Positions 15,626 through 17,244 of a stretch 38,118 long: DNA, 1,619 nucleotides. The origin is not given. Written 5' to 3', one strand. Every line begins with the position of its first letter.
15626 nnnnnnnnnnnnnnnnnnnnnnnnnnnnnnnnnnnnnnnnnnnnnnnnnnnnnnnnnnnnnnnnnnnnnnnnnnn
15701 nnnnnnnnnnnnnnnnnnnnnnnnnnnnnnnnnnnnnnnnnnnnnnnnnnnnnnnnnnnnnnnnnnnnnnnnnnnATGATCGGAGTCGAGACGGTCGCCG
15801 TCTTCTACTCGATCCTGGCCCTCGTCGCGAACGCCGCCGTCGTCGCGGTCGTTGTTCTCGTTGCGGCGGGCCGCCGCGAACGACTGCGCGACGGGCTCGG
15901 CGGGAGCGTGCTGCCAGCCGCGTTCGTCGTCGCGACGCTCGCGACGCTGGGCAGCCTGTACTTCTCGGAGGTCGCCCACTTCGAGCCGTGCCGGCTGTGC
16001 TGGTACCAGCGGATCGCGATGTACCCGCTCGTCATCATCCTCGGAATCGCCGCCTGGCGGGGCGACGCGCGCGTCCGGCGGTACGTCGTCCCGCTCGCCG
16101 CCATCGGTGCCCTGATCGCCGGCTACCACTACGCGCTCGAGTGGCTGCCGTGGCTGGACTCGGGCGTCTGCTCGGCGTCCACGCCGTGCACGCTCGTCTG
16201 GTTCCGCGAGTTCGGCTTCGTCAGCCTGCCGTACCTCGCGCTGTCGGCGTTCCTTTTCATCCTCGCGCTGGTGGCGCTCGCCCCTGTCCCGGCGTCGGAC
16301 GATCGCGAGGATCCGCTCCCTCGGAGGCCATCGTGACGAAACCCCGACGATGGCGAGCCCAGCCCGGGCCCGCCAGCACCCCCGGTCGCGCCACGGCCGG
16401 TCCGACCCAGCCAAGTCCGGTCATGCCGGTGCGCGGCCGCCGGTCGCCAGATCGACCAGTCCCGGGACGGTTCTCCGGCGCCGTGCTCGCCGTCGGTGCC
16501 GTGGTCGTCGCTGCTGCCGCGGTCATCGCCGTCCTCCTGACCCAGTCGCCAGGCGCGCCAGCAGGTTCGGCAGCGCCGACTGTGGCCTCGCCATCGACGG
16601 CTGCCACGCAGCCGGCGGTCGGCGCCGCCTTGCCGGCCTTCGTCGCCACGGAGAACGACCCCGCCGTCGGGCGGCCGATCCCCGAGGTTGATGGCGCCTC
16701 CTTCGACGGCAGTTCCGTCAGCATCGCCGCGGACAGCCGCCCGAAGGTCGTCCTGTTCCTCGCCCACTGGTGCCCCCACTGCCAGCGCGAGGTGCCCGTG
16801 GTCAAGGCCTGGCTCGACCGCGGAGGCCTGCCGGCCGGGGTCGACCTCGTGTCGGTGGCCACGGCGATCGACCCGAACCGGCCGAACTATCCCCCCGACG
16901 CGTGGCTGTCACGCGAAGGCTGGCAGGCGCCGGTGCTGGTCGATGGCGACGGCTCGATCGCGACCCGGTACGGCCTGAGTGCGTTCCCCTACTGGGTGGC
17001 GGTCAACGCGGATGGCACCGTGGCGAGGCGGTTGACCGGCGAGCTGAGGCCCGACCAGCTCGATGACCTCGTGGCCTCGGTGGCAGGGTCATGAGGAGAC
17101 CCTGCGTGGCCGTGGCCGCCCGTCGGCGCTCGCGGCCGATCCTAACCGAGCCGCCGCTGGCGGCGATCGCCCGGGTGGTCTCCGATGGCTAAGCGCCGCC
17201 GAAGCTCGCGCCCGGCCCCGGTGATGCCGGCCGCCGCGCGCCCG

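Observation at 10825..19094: Ten same-strand envelope genes joining copper-chaperone and disulfide-bond machinery to a Tat-lipoprotein multicopper oxidase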

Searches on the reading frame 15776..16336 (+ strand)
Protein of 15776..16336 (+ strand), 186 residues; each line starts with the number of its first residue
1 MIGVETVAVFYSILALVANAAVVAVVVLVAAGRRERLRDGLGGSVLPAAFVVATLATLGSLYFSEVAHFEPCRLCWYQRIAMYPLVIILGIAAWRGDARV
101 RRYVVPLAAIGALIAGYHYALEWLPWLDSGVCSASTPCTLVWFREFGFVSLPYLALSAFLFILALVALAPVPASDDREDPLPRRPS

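Call 4: search_protein_families(library=pfam, proteins=[window:15776-16336:+], max_evalue=0.01)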
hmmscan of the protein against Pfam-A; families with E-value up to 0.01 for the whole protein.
window:15776-16336:+ (186 aa): 1 family
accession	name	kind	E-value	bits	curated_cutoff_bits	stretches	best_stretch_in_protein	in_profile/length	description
PF02600.21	DsbB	-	3.1e-14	54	22.1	1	47-144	6-124/148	Disulfide bond formation protein DsbB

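Call 5: search_protein_families(library=ncbifam, proteins=[window:15776-16336:+], max_evalue=0.01)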
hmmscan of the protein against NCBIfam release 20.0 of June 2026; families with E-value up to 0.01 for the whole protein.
window:15776-16336:+ (186 aa): 6 families
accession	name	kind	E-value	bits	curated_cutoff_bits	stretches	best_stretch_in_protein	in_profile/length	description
NF002849.0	PRK03113.1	subfamily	1.2e-38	132.4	124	1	46-164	11-130/139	disulfide oxidoreductase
NF001863.0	PRK00611.1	equivalog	5.6e-25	88.3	145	1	46-169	10-131/136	putative disulfide oxidoreductase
NF002485.0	PRK01749.1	equivalog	3.4e-05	23.9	157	1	53-122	22-91/177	disulfide bond formation protein DsbB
NF003354.0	PRK04388.1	equivalog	0.00066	19.6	168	1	60-125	26-97/172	disulfide bond formation protein B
NF003304.0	PRK04307.1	equivalog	0.0014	18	212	1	49-122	31-104/221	protein-disulfide oxidoreductase DsbI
NF002552.0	PRK02110.1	equivalog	0.0025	17.5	138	1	55-131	23-104/169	disulfide bond formation protein B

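Call 45: find_encoding_contigs(protein=window:15776-16336:+, flank=10000, max_places=10)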
Protein window:15776-16336:+ (186 aa): 17 contigs read that carry it; 8 places shown.
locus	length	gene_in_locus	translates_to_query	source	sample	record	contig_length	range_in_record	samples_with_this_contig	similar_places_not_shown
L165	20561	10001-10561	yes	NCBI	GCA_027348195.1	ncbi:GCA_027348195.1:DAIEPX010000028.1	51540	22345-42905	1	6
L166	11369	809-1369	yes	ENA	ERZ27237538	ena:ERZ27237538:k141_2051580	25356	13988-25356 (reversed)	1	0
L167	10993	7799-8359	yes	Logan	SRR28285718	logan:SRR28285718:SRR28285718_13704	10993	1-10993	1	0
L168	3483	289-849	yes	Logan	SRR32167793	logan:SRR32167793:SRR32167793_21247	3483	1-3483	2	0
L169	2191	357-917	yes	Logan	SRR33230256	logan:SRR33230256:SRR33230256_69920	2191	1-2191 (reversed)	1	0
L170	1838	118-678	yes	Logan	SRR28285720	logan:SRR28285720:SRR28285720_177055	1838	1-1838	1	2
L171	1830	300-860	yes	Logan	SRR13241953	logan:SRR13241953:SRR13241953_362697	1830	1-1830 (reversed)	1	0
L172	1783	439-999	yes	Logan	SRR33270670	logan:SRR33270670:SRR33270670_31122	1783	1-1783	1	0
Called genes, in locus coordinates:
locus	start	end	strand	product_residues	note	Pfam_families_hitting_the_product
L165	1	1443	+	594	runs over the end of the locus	-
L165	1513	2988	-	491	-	PF00171:Aldedh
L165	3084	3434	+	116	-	-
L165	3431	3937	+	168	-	PF10604:Polyketide_cyc2, PF08327:AHSA1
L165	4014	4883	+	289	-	PF00561:Abhydrolase_1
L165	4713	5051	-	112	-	-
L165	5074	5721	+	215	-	-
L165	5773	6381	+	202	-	PF04234:CopC, PF13860:FlgD_ig (faint)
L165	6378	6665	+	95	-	-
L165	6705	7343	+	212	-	PF09678:Caa3_CtaG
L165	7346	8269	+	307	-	PF13098:Thioredoxin_2 (faint)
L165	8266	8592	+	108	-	-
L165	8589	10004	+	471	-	-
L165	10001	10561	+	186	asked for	PF02600:DsbB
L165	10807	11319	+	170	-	PF08534:Redoxin, PF00578:AhpC-TSA, PF13098:Thioredoxin_2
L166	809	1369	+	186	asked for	PF02600:DsbB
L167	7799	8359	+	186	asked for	PF02600:DsbB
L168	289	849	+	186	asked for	PF02600:DsbB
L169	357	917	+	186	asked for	PF02600:DsbB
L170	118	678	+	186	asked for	PF02600:DsbB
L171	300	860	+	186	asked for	PF02600:DsbB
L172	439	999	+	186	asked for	PF02600:DsbB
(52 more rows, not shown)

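Call 68: find_homologous_proteins(query=window:15776-16336:+)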
Query window:15776-16336:+ (186 aa): 6809 proteins with E <= 0.001 among 8000 candidates; the best 120 are listed.
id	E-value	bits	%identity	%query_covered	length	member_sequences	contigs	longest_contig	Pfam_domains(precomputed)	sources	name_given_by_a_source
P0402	1.5e-113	395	99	100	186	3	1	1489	PF02600.22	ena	-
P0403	1.2e-104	366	92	100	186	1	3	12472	PF02600.22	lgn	-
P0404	4.9e-98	344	85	100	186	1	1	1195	PF02600.22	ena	-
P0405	2.5e-96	339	86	100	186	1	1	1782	PF02600.22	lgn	-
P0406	5.8e-79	282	71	99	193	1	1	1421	PF02600.22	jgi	jgi:disulfide bond formation protein DsbB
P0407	1.0e-78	281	75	98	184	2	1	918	PF02600.22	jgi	jgi:disulfide bond formation protein DsbB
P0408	1.5e-77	278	73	96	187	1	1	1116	PF02600.22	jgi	jgi:disulfide bond formation protein DsbB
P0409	6.0e-77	276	73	95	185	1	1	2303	PF02600.22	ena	-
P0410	2.5e-76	274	72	98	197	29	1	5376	PF02600.22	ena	-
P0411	5.9e-76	272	70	84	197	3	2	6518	PF02600.22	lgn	-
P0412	1.0e-75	272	69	100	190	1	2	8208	PF02600.22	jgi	jgi:disulfide bond formation protein DsbB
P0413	2.8e-75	270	74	91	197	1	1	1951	PF02600.22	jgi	jgi:disulfide bond formation protein DsbB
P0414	3.7e-75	270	74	91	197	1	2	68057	PF02600.22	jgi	jgi:hypothetical protein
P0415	4.2e-75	270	71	98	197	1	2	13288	PF02600.22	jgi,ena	-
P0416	4.9e-75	269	69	100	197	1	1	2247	PF02600.22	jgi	jgi:disulfide bond formation protein DsbB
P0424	2.5e-74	267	73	91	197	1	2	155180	PF02600.22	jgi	jgi:hypothetical protein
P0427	3.8e-74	267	73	85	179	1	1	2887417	PF02600.22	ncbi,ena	-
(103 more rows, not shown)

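Call 69: find_encoding_contigs(protein=P0403, flank=10000, max_places=2)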
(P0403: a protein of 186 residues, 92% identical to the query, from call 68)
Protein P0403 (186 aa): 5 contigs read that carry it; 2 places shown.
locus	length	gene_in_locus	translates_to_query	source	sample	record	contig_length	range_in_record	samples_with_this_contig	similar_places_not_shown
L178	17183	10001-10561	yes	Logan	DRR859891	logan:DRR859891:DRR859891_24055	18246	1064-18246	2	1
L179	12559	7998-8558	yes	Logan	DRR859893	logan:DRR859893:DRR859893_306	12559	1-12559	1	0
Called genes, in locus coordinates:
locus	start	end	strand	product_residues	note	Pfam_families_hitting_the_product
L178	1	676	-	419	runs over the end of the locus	PF13191:AAA_16, PF13401:AAA_22 (faint)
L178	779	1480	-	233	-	PF00899:ThiF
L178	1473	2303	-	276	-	PF14464:Prok-JAB (weak)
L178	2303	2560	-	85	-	-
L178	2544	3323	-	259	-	-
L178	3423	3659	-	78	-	PF02597:ThiS (weak)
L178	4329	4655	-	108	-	-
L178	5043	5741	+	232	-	-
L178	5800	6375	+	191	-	PF04234:CopC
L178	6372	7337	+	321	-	PF09678:Caa3_CtaG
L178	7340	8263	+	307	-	-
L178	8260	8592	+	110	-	-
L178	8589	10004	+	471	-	-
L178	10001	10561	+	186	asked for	PF02600:DsbB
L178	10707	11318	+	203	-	PF08534:Redoxin, PF00578:AhpC-TSA, PF13098:Thioredoxin_2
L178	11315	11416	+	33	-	-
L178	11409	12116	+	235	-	PF11303:DUF3105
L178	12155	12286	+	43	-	-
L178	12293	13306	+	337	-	PF01545:Cation_efflux, PF16916:ZT_dimer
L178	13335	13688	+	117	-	PF13453:Zn_ribbon_TFIIB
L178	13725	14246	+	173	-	PF13473:Cupredoxin_1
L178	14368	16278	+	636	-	PF00122:E1-E2_ATPase, PF00702:Hydrolase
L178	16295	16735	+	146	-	PF01022:HTH_5, PF12840:HTH_20 (weak)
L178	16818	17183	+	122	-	?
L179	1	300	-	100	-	?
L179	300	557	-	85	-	-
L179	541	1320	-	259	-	-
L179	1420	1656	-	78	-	PF02597:ThiS (weak)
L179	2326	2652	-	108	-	-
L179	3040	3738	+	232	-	-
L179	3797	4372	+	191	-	PF04234:CopC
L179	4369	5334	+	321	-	PF09678:Caa3_CtaG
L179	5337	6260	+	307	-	-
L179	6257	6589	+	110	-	-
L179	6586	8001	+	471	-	-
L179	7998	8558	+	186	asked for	PF02600:DsbB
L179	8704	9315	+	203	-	PF08534:Redoxin, PF00578:AhpC-TSA, PF13098:Thioredoxin_2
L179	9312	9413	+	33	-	-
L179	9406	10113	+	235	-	PF11303:DUF3105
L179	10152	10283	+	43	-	-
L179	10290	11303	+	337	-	PF01545:Cation_efflux, PF16916:ZT_dimer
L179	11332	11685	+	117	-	PF13453:Zn_ribbon_TFIIB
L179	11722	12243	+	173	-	PF13473:Cupredoxin_1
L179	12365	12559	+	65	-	?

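Call 70: find_encoding_contigs(protein=P0427, flank=7000, max_places=1)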
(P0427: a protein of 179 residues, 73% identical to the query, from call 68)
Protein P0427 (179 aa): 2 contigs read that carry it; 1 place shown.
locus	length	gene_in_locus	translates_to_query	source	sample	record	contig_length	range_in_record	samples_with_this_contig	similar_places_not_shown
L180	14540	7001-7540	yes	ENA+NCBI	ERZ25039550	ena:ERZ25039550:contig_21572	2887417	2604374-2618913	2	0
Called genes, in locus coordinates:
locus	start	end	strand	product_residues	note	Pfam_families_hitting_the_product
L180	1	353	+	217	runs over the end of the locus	PF01551:Peptidase_M23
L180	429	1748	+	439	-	PF00483:NTP_transferase, PF00132:Hexapep (faint), PF24894:Hexapep_GlmU, PF25084:LbH_EIF2B (weak), PF25087:GMPPB_C (weak), PF25247:LbH_GLGC (weak)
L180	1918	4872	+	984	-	PF00211:Guanylate_cyc, PF13191:AAA_16, PF13401:AAA_22 (weak)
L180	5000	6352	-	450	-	-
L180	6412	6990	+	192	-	PF10722:YbjN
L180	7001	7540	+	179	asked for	PF02600:DsbB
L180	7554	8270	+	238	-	PF00578:AhpC-TSA, PF08534:Redoxin, PF13098:Thioredoxin_2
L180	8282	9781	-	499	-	PF13367:PrsW-protease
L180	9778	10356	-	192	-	-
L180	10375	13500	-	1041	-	PF13401:AAA_22 (faint), PF13191:AAA_16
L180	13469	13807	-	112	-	PF00211:Guanylate_cyc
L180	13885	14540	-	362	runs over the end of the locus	-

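Call 71: find_encoding_contigs(protein=P0424, flank=7000, max_places=1)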
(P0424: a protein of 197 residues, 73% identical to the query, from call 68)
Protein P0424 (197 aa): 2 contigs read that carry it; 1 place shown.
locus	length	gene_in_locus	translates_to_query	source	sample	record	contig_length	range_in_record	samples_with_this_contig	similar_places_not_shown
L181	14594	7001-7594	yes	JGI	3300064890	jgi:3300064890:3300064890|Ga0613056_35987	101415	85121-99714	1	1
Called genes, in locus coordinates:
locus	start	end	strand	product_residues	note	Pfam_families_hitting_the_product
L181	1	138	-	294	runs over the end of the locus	PF02567:PhzC-PhzF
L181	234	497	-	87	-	PF04226:Transgly_assoc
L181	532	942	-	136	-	-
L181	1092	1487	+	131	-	PF13560:HTH_31, PF12844:HTH_19 (faint), PF01381:HTH_3, PF13443:HTH_26 (weak)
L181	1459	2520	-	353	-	PF00990:GGDEF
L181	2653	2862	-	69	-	-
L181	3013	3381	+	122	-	PF12844:HTH_19, PF13560:HTH_31, PF01381:HTH_3, PF13413:HTH_25 (weak), PF13443:HTH_26 (weak)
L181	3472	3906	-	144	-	PF00072:Response_reg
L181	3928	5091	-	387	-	PF00989:PAS, PF08448:PAS_4, PF13188:PAS_8 (weak), PF24820:Diguanyl_cycl_sensor (faint), PF13426:PAS_9, PF00512:HisKA, PF02518:HATPase_c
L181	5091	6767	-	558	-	PF00072:Response_reg, PF00512:HisKA (weak), PF02518:HATPase_c, PF00072:Response_reg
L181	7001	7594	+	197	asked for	PF02600:DsbB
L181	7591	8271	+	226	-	PF00578:AhpC-TSA, PF08534:Redoxin, PF13098:Thioredoxin_2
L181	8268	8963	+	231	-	PF06325:PrmA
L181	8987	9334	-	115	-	PF02148:zf-UBP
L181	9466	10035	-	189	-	PF00440:TetR_N, PF21993:TetR_C_13_2, PF16925:TetR_C_13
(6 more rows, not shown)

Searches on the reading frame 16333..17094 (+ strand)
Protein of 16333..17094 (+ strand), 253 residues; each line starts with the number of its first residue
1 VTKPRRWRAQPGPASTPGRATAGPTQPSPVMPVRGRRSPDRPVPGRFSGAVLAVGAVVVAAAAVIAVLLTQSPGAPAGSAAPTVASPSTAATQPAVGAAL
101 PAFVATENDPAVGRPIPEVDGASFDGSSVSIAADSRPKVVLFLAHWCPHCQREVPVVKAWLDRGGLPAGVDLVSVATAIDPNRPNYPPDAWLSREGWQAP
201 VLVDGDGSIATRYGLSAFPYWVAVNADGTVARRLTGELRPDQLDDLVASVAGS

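Call 4: search_protein_families(library=pfam, proteins=[window:16333-17094:+], max_evalue=0.01)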
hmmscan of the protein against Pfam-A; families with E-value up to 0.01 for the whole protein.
window:16333-17094:+ (253 aa): 4 families
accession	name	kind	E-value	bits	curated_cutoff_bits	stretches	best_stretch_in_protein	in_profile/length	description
PF08534.16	Redoxin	-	8.5e-13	48.8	26.6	1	112-239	2-137/148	Redoxin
PF00578.27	AhpC-TSA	-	2.2e-08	34.5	26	1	112-231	1-122/124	AhpC/TSA family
PF13098.12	Thioredoxin_2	-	1.1e-07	32.6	27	1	133-246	3-103/104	Thioredoxin-like domain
PF00085.26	Thioredoxin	-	0.00019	21.8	23.5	1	130-159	13-42/103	Thioredoxin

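Call 5: search_protein_families(library=ncbifam, proteins=[window:16333-17094:+], max_evalue=0.01)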
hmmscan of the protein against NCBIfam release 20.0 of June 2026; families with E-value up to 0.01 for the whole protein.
window:16333-17094:+ (253 aa): 11 families
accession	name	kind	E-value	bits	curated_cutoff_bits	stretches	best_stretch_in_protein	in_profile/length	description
NF041202.1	StoA_CxxC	exception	1.7e-10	41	210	1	120-245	37-159/163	endospore biogenesis thiol-disulfide oxidoreductase StoA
NF010625.0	PRK14018.1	equivalog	2.9e-09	36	522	1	116-247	38-169/521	bifunctional peptide-methionine (S)-S-oxide reductase MsrA/peptide-methionine (R)-S-oxide reductase MsrB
NF002854.0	PRK03147.1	subfamily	7.1e-09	35.8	170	1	103-250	29-172/176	thiol-disulfide oxidoreductase ResA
TIGR00385.1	dsbE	subfamily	1.9e-07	30.8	123.15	1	112-244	36-164/173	DsbE family thiol:disulfide interchange protein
NF047696.1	ThlDiSintTplARhiz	equivalog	1.2e-05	25.2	230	1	51-187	16-146/219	thiol:disulfide interchange protein TlpA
TIGR02661.1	MauD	equivalog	1.7e-05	24.4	188.6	1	105-160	41-99/189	methylamine dehydrogenase accessory protein MauD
NF041054.1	WAxxUGC_long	equivalog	4.3e-05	23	300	1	116-233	84-197/354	ResA-like WAxxUGC motif-containing protein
TIGR01068.1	thioredoxin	equivalog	0.00043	20.4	96.8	0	131-159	10-38/101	thioredoxin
TIGR02738.1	TrbB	equivalog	0.00096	18.9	132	1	136-167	51-82/153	type-F conjugative transfer system pilin assembly thiol-disulfide isomerase TrbB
NF010288.0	PRK13728.1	subfamily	0.0013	18.2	199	1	138-166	72-100/181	F-type conjugal transfer protein TrbB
TIGR01126.1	pdi_dom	equivalog_domain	0.0054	17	107.2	0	132-156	11-35/105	protein disulfide-isomerase domain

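Call 79: search_solved_structures(query=window:16333-17094:+, max_evalue=0.001, show_alignments=1)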
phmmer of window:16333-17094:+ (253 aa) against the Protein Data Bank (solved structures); distinct sequences matched with E-value up to 0.001: 23.
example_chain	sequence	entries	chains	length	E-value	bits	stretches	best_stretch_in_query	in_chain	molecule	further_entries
2h30_A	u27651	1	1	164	2.6e-09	40.2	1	128-243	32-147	Peptide methionine sulfoxide reductase msrA/msrB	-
2fy6_A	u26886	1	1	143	2.9e-09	40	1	129-242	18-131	Peptide methionine sulfoxide reductase msrA/msrB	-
2jzr_A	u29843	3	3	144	3e-09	40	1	129-242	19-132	Peptide methionine sulfoxide reductase msrA/msrB | Thioredoxin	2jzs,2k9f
3kcm_A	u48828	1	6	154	5.5e-08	35.9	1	115-242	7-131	Thioredoxin family protein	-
1lu4_A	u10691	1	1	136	2.2e-07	33.9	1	119-250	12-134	SOLUBLE SECRETED ANTIGEN MPT53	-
3c71_A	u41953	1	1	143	3.8e-07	33.1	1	140-246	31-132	Thiol-disulfide oxidoreductase resA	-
3erw_A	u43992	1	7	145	4e-07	33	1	122-245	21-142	Sporulation thiol-disulfide oxidoreductase A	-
4nmu_A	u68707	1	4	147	6.6e-07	32.3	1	111-247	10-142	Thiol-disulfide oxidoreductase ResA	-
3hdc_A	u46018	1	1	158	9.2e-07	31.9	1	120-241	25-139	Thioredoxin family protein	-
3or5_A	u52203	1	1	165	4.9e-06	29.5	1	113-248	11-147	Thiol:disulfide interchange protein, thioredoxin family protein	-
3c73_A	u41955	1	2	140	5.2e-06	29.4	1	140-246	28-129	Thiol-disulfide oxidoreductase resA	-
2yp6_A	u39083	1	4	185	1.4e-05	28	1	95-235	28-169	THIOREDOXIN FAMILY PROTEIN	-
4hqz_A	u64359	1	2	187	1.4e-05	28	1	94-235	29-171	Thioredoxin family protein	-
4hqs_A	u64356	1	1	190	6.1e-05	25.9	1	105-243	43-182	Thioredoxin family protein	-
3ios_A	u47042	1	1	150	6.8e-05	25.7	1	118-247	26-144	Disulfide bond forming protein (DsbF)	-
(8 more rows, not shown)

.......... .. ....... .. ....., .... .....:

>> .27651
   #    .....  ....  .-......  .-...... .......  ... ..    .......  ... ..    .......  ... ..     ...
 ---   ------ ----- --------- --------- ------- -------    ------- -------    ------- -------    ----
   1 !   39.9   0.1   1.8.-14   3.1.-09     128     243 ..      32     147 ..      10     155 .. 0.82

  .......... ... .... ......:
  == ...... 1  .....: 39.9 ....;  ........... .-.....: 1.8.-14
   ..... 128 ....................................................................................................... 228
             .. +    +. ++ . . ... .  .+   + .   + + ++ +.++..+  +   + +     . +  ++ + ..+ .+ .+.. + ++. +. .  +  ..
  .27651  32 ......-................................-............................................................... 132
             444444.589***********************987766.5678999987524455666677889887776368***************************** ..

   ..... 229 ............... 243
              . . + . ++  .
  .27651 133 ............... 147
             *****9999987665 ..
